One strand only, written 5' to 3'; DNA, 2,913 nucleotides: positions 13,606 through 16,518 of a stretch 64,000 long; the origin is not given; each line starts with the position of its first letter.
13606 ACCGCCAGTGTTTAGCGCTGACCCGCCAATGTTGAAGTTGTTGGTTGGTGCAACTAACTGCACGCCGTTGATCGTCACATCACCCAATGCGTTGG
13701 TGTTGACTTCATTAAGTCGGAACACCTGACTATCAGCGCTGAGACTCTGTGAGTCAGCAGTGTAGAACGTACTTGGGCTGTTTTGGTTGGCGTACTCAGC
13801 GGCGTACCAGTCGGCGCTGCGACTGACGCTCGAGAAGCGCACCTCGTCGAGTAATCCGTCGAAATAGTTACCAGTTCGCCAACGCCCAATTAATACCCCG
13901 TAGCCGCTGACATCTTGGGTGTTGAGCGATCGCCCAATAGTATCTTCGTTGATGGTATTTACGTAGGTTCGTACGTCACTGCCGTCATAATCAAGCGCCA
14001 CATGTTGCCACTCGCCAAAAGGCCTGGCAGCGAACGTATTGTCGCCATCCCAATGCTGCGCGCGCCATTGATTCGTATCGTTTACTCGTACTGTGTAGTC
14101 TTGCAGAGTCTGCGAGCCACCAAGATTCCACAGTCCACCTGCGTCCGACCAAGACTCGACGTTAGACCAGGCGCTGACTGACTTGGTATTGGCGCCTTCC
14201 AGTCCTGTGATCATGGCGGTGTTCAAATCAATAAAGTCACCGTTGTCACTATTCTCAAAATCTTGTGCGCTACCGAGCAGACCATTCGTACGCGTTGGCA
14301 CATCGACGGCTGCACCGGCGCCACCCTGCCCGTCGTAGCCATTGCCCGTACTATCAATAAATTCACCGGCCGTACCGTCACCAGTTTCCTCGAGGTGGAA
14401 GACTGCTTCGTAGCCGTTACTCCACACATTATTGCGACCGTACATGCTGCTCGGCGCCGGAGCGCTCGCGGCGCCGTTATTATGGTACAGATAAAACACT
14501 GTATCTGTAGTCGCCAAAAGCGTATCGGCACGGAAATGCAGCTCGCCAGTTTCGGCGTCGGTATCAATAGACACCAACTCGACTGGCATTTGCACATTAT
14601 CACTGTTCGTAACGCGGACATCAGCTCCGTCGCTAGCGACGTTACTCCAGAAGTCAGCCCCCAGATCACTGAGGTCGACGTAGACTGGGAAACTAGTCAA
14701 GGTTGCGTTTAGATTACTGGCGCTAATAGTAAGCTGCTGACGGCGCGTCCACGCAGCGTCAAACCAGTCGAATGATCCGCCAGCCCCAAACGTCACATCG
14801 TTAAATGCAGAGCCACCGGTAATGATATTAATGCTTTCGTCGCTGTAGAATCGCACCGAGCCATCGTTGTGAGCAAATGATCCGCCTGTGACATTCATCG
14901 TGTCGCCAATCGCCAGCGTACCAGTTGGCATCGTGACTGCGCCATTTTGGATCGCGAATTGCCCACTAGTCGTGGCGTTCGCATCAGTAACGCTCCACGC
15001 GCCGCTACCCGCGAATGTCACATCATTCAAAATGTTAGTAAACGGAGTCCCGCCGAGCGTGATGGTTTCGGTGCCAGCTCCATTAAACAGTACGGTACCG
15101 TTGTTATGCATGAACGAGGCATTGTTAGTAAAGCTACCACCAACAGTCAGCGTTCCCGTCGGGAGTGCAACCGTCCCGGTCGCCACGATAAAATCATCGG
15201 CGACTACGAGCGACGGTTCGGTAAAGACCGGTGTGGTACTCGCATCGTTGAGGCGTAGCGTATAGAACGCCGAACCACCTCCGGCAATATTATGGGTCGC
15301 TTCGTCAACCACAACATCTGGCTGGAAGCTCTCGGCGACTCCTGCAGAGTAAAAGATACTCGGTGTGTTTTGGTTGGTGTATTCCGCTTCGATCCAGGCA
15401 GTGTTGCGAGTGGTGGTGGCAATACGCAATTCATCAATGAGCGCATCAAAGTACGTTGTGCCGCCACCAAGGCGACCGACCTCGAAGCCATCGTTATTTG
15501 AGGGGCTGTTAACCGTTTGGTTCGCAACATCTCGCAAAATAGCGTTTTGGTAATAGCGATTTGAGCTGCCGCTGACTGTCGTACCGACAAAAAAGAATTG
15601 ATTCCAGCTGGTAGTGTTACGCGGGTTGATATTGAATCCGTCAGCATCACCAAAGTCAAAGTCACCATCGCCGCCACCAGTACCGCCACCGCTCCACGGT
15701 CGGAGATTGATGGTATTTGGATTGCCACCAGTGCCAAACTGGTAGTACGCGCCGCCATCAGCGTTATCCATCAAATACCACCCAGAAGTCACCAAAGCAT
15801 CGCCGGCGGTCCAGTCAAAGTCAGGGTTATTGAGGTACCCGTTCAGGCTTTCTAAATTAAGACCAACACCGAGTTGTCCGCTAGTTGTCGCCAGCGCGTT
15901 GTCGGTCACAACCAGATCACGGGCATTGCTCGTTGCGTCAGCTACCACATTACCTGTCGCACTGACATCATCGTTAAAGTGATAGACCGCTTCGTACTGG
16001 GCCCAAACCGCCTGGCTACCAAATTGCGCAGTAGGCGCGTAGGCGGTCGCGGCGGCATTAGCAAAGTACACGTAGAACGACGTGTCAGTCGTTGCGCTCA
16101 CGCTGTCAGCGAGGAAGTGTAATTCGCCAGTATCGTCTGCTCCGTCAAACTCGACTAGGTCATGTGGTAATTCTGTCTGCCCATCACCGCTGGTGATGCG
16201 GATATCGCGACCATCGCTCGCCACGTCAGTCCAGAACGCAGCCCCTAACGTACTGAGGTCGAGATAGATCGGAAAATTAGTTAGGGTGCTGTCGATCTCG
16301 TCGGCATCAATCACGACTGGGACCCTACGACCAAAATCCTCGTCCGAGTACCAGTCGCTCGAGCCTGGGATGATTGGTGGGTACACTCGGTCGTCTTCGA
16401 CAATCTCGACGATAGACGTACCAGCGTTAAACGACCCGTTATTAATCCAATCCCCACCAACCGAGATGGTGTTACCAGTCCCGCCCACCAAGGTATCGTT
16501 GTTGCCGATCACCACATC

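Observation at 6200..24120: Six dispersed DUF2341-like plus LamG-like modules inside the giant gene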

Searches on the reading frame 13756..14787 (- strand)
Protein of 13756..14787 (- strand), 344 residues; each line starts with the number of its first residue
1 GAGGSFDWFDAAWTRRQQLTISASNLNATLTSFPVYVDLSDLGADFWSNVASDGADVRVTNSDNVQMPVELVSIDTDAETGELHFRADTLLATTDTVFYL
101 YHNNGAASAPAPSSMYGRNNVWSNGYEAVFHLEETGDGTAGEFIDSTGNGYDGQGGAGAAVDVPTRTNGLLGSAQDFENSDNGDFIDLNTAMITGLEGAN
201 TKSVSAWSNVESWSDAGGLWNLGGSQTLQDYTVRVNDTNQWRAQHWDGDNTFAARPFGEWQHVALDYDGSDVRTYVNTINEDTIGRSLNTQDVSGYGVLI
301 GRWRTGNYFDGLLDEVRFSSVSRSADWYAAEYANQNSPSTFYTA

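Call 49: predict_structure(alignment_id=A3)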
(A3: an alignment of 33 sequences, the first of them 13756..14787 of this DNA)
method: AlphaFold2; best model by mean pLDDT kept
length: 344 residues; sequences in the alignment: 33
mean_pLDDT: 88.6   pTM: 0.90
mean pLDDT of the five models: 88.6, 88.5, 87.8, 87.6, 86.9
residues with pLDDT >= 90: 215; 70-90: 93; 50-70: 30; < 50: 6
segments of 3 or more residues with pLDDT < 50: 1-4
pLDDT, mean of each block of 10 residues (from residue 1): 53 93 97 98 97 97 96 97 98 98 96 98 96 85 93 73 78 85 82 81 95 86 71 86 81 88 94 92 77 73 88 96 97 96 95
secondary structure, 60 per line:
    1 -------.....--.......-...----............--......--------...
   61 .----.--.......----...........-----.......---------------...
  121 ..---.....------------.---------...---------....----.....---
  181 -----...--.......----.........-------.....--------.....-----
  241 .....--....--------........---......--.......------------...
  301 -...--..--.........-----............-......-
elements in order: H8-12 E15-21 E30-38 H44-49 E58-61 E69-75 E80-90 E96-102 H118-122 E126-130 E153-155 E165-168 E173-177 E186-188 H191-197 E202-210 E218-222 E231-235 E241-245 E248-251 E260-267 E271-276 E279-285 E298-300 E302-304 E311-319 H325-336 H338-341

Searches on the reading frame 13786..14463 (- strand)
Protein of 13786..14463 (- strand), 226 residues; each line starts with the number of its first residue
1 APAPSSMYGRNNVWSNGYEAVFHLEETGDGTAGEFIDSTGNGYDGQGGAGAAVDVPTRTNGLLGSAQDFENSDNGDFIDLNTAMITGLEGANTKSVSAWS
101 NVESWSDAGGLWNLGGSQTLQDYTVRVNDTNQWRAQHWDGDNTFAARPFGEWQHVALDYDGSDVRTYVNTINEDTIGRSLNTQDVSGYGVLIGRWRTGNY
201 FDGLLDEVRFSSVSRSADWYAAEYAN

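Call 9: search_protein_families(library=pfam, proteins=[window:13786-14463:-], max_evalue=1)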
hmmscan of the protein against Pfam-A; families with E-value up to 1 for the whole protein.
window:13786-14463:- (226 aa): 1 family
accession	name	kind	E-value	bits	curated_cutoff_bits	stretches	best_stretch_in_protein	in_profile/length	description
PF13385.13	Laminin_G_3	-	3.3e-15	57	27.6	1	88-218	14-148/151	Concanavalin A-like lectin/glucanases superfamily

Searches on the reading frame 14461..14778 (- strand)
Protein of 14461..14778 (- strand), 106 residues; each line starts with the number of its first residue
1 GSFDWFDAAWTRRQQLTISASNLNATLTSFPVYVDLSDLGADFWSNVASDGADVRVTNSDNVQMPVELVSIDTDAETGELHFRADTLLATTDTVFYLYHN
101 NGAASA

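Call 8: search_protein_families(library=pfam, proteins=[window:14461-14778:-], max_evalue=1)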
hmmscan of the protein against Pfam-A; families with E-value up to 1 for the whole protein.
window:14461-14778:- (106 aa): 2 families
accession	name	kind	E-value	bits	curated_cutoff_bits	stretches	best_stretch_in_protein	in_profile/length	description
PF16153.10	DUF4861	-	0.0032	16.9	22.3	1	22-86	4-64/380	Domain of unknown function (DUF4861)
PF10102.14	DUF2341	-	0.0038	18.1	23.4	1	50-104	1-55/84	Domain of unknown function (DUF2341)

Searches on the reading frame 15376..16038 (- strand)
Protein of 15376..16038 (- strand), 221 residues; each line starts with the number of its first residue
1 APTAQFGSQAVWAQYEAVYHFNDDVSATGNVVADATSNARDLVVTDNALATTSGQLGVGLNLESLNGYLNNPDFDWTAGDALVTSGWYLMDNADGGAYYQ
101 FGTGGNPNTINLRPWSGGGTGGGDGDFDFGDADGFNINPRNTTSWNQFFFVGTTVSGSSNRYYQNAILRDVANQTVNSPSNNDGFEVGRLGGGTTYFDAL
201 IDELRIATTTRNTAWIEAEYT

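Call 9: search_protein_families(library=pfam, proteins=[window:15376-16038:-], max_evalue=1)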
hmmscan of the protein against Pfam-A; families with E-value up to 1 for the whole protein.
window:15376-16038:- (221 aa): 1 family
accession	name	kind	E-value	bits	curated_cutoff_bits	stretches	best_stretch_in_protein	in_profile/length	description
PF13385.13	Laminin_G_3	-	7.3e-07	29.9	27.6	1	66-216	4-150/151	Concanavalin A-like lectin/glucanases superfamily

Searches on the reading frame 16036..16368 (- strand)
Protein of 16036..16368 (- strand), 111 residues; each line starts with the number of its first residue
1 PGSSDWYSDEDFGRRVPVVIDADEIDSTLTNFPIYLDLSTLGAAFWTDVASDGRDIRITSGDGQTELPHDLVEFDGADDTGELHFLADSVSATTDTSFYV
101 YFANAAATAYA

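Call 8: search_protein_families(library=pfam, proteins=[window:16036-16368:-], max_evalue=1)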
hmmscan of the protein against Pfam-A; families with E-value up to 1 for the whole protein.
window:16036-16368:- (111 aa): 2 families
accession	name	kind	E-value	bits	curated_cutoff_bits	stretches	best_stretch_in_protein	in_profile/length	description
PF10102.14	DUF2341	-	8.5e-05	23.4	23.4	1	52-109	1-57/84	Domain of unknown function (DUF2341)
PF16153.10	DUF4861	-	0.18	11.1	22.3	1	27-101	7-75/380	Domain of unknown function (DUF4861)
